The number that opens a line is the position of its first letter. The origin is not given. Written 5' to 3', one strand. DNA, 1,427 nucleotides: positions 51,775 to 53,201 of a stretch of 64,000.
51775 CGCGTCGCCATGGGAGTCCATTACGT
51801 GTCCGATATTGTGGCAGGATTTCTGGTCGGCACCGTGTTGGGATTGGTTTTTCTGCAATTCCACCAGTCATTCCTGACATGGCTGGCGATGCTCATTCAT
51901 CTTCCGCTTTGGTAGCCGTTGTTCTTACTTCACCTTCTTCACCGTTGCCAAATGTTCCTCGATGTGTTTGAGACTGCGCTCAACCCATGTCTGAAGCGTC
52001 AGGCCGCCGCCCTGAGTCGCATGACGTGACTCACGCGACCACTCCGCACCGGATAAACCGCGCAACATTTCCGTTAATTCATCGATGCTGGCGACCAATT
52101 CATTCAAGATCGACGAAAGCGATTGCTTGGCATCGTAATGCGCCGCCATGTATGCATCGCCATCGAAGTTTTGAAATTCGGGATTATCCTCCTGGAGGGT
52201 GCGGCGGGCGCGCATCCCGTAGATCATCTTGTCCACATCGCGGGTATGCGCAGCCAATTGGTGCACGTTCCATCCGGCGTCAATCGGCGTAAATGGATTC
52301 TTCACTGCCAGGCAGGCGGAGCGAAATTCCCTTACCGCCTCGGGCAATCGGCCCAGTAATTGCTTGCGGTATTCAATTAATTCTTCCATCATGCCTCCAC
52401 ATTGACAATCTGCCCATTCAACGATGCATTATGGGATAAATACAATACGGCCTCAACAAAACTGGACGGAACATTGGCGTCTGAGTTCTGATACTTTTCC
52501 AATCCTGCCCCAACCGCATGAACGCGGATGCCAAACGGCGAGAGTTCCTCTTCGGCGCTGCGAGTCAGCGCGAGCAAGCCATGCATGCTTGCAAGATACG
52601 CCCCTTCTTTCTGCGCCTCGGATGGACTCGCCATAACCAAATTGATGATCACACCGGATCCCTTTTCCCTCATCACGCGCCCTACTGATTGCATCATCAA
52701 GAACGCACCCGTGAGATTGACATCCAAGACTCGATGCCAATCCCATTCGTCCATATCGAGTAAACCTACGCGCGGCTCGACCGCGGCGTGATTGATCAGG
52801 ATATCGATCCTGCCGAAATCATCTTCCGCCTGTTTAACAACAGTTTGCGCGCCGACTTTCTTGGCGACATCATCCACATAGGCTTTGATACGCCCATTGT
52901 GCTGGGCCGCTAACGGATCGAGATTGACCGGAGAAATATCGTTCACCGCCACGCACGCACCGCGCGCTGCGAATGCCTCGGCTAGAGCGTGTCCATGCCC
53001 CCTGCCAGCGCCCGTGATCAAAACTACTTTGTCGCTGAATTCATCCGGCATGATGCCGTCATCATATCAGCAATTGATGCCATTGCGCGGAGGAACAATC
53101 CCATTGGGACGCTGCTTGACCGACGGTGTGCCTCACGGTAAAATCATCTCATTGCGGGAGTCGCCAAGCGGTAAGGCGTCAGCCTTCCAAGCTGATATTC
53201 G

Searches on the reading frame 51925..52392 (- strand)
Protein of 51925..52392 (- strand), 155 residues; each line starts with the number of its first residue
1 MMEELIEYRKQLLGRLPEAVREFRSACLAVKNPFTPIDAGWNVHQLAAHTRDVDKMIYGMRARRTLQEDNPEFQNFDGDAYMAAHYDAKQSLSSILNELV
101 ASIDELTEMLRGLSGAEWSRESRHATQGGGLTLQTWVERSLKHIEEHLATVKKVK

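Call 7: search_protein_families(library=pfam, proteins=[window:51925-52392:-], max_evalue=0.01)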
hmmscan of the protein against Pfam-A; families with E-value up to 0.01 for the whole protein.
window:51925-52392:- (155 aa): 2 families
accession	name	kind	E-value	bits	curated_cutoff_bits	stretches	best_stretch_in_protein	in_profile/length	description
PF12867.12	DinB_2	-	1.8e-11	45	24.8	1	35-150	24-127/128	DinB superfamily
PF11716.13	MDMPI_N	-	5.8e-05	24.2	24.2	1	35-139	24-127/140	Mycothiol maleylpyruvate isomerase N-terminal domain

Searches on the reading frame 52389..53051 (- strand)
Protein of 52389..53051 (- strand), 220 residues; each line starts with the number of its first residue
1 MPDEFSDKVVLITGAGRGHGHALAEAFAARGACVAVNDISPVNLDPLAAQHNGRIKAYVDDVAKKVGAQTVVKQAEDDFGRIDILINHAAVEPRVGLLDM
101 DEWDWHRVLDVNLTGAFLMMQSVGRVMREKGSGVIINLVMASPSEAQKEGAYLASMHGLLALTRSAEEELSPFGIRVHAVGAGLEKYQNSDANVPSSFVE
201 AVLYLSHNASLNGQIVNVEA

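Call 7: search_protein_families(library=pfam, proteins=[window:52389-53051:-], max_evalue=0.01)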
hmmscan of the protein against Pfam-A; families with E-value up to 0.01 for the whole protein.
window:52389-53051:- (220 aa): 3 families
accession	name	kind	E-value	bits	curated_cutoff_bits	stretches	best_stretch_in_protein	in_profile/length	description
PF00106.31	adh_short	-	2.8e-38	131.8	26.6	1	8-184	1-181/195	short chain dehydrogenase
PF13561.12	adh_short_C2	-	1.4e-34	120.2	27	1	14-186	1-177/236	Enoyl-(Acyl carrier protein) reductase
PF08659.16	KR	-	3.3e-05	24.3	22.6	1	10-122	3-122/180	KR domain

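Call 12: find_encoding_contigs(protein=window:52389-53051:-, flank=10000, max_places=10)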
Protein window:52389-53051:- (220 aa): 3 contigs read that carry it; 3 places shown.
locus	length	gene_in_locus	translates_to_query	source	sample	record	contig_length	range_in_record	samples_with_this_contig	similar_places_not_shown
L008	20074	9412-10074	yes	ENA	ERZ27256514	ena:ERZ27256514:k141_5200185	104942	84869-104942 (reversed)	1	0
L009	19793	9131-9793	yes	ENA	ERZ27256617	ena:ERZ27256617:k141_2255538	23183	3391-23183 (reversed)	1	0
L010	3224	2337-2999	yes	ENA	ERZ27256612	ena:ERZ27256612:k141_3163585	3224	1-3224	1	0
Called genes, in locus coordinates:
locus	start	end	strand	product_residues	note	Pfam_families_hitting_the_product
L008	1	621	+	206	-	?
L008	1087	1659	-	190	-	PF19671:DUF6174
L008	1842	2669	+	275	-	PF13479:AAA_24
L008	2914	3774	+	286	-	PF00078:RVT_1, PF08388:GIIM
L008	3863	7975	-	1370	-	PF13229:Beta_helix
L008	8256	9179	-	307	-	PF02899:Phage_int_SAM_1 (weak), PF13495:Phage_int_SAM_4, PF00589:Phage_integrase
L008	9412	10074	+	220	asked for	PF00106:adh_short, PF13561:adh_short_C2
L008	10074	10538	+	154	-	PF12867:DinB_2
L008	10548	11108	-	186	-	PF01569:PAP2, PF14378:PAP2_3 (weak)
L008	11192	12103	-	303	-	PF12804:NTP_transf_3, PF02348:CTP_transf_3 (faint)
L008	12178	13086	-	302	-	-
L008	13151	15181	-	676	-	PF00989:PAS (weak), PF08448:PAS_4, PF13188:PAS_8 (weak), PF13426:PAS_9, PF00512:HisKA, PF02518:HATPase_c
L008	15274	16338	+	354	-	PF00356:LacI, PF00532:Peripla_BP_1, PF13407:Peripla_BP_4, PF13377:Peripla_BP_3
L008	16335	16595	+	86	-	-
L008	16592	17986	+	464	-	PF02056:Glyco_hydro_4, PF11975:Glyco_hydro_4C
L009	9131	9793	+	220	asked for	PF00106:adh_short, PF13561:adh_short_C2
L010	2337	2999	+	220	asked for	PF00106:adh_short, PF13561:adh_short_C2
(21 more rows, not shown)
